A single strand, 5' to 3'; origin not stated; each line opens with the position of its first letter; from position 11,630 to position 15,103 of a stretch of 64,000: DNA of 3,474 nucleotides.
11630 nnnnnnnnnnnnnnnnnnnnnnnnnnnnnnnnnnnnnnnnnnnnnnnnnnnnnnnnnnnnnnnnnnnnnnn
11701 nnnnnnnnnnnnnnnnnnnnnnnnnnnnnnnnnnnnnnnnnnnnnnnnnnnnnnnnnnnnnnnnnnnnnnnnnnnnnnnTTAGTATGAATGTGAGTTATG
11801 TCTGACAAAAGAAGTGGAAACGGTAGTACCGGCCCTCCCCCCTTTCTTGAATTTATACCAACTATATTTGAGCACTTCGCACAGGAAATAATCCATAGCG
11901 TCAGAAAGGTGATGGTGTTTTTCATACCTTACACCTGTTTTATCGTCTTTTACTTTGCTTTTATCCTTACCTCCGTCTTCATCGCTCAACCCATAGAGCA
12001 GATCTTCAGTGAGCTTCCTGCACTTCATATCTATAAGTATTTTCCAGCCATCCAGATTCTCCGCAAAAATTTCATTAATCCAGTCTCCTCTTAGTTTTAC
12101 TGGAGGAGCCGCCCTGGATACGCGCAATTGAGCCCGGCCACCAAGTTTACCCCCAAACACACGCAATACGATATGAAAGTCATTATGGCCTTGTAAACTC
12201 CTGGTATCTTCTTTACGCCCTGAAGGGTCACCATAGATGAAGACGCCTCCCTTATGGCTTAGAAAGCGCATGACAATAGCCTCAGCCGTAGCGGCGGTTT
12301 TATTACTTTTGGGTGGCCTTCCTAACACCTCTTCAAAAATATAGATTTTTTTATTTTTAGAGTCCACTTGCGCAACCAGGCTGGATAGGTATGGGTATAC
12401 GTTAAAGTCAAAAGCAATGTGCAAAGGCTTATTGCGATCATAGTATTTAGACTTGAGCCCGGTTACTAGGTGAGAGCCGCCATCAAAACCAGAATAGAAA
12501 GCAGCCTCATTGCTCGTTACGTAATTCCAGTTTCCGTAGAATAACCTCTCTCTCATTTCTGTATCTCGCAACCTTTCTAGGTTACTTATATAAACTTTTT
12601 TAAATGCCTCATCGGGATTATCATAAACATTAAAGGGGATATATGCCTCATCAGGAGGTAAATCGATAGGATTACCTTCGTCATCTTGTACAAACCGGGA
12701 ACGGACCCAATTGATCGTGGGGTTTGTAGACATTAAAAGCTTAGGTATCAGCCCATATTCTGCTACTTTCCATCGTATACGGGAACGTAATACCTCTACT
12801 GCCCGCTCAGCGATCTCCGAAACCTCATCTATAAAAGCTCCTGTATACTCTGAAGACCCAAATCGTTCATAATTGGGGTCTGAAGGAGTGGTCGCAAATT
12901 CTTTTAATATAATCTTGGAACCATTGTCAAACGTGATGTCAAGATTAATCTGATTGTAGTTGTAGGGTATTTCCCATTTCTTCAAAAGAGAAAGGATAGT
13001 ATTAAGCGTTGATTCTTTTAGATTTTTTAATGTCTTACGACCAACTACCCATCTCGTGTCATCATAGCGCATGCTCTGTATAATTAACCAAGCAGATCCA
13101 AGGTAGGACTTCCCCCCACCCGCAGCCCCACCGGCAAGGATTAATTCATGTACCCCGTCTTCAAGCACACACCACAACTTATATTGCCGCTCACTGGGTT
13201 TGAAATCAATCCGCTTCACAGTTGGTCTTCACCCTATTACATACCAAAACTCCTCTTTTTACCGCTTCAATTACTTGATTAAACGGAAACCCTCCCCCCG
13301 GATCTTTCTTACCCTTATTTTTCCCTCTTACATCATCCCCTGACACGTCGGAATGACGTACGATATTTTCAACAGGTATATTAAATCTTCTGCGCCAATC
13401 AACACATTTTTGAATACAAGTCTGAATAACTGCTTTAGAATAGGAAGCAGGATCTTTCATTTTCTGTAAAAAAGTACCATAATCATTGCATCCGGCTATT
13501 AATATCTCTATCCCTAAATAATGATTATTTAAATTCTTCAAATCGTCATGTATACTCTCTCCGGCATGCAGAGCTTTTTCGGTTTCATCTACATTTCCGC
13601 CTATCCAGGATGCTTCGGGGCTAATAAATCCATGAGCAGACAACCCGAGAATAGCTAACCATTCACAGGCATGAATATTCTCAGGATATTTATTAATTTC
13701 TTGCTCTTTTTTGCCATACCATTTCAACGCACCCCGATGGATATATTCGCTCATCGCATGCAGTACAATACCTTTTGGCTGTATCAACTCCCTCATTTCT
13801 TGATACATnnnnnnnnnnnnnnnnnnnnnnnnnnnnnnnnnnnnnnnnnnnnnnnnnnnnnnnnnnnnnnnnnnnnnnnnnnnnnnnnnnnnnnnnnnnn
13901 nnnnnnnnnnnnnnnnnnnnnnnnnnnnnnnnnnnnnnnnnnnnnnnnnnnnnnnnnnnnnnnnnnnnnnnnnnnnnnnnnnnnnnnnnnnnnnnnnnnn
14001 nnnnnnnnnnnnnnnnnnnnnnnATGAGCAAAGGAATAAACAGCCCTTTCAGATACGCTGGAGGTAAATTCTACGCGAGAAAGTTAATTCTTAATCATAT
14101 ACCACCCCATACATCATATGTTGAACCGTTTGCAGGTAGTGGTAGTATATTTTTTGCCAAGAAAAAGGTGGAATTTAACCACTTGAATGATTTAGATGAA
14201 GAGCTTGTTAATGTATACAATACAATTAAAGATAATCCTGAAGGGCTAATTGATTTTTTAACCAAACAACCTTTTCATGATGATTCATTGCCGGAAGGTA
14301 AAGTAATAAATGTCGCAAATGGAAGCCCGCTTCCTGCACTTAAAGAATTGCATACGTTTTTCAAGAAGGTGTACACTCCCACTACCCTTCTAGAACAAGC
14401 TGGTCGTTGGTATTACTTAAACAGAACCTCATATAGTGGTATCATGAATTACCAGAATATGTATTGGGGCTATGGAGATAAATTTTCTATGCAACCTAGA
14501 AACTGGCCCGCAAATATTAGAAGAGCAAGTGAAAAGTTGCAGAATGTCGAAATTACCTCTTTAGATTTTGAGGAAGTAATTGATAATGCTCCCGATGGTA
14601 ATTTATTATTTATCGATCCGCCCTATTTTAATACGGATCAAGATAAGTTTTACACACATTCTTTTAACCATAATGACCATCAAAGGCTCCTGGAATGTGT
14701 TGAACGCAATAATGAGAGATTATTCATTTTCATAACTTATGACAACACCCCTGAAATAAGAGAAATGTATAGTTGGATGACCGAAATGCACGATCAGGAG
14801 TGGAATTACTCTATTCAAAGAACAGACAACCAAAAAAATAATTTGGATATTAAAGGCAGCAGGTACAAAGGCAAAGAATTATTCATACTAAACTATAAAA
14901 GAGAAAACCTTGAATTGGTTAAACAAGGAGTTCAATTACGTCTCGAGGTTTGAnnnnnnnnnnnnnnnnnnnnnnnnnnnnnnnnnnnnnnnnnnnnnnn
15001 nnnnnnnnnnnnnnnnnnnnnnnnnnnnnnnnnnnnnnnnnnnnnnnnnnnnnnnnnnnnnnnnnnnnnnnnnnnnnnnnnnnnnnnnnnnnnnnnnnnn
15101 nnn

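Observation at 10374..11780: Neck adaptor expanded about threefold by an array of CBM5/12-like repeats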

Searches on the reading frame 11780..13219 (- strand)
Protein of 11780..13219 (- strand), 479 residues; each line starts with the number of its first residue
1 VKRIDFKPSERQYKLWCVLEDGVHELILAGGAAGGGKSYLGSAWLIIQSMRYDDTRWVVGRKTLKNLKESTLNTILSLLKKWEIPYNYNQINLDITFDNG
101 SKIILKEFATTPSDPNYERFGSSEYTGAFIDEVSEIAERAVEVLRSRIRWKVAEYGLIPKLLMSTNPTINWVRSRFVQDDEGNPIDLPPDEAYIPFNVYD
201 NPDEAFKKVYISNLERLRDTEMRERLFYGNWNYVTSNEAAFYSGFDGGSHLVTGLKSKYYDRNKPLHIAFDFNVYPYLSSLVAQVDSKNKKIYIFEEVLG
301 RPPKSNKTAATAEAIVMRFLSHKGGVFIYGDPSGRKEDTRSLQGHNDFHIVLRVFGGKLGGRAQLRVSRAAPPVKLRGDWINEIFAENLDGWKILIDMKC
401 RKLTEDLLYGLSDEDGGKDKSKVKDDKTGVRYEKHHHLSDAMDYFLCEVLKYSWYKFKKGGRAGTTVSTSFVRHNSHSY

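Call 7: search_protein_families(library=phrogs, proteins=[window:11780-13219:-], max_evalue=0.001)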
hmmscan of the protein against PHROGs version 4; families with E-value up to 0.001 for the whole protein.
window:11780-13219:- (479 aa): 5 families
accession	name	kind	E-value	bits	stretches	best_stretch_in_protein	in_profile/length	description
phrog_2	-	head and packaging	4.1e-26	93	1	4-459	262-594/807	terminase large subunit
phrog_979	-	head and packaging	8.3e-25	88.5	2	6-177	152-314/642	terminase large subunit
phrog_3717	-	head and packaging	6.7e-08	33.3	1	29-181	28-179/277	terminase large subunit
phrog_9526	-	head and packaging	2.7e-07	31.3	1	6-175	8-173/280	terminase large subunit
phrog_15848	-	head and packaging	0.00041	20.7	1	17-164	11-152/272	terminase large subunit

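Call 47: find_related_loci(query=window:11780-13219:-, collection=genome_contigs, flank=4000)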
Query window:11780-13219:- (479 aa) in genome_contigs; peptide patterns used: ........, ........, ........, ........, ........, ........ (x = any residue, [..] = any of these).
339 stretches matched a pattern, but none encodes a relative of the query by tblastn (E <= 1e-3).

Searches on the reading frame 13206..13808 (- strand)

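Call 7: search_protein_families(library=phrogs, proteins=[window:13206-13808:-], max_evalue=0.001)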
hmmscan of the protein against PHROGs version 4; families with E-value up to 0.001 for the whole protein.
window:13206-13808:- (200 aa): 3 families
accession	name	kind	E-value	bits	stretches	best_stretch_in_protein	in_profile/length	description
phrog_9611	-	lysis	1.9e-08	35.2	1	57-188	57-166/246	endolysin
phrog_1794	-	lysis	2.6e-07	31.4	1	55-185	85-197/336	amidase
phrog_880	-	lysis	2.8e-06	28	1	78-185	242-333/435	endolysin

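Call 22: search_protein_families(library=pfam, proteins=[window:13206-13808:-], max_evalue=0.01)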
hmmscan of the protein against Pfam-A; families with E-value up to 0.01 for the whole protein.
window:13206-13808:- (200 aa): 1 family
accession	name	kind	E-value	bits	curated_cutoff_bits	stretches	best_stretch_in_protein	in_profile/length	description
PF01510.30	Amidase_2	-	4e-12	47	26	1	10-171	4-130/131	N-acetylmuramoyl-L-alanine amidase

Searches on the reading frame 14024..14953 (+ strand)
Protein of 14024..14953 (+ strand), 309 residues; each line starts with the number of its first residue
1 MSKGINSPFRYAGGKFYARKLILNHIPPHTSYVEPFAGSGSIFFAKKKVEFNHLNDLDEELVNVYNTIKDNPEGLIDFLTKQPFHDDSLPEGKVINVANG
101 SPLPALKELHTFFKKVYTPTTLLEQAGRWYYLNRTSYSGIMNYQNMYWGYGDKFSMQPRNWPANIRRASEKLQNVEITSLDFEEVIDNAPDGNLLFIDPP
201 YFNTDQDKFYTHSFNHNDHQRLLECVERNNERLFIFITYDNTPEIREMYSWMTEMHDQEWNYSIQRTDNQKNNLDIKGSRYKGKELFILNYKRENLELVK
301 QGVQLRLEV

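Call 7: search_protein_families(library=phrogs, proteins=[window:14024-14953:+], max_evalue=0.001)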
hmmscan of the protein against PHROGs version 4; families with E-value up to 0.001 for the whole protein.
window:14024-14953:+ (309 aa): 5 families
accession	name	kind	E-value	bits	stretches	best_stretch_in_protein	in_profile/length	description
phrog_56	-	other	5.5e-67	228.5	1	1-294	57-326/647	DNA methyltransferase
phrog_116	-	other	8.9e-20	71.6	1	6-250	511-745/779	DNA methyltransferase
phrog_1996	-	other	9.9e-17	62.3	1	151-292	13-142/150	DNA methyltransferase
phrog_23217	-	unknown function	1.9e-11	45.1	1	5-85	3-83/109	-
phrog_13242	-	unknown function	2.9e-11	44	1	12-204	33-200/450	-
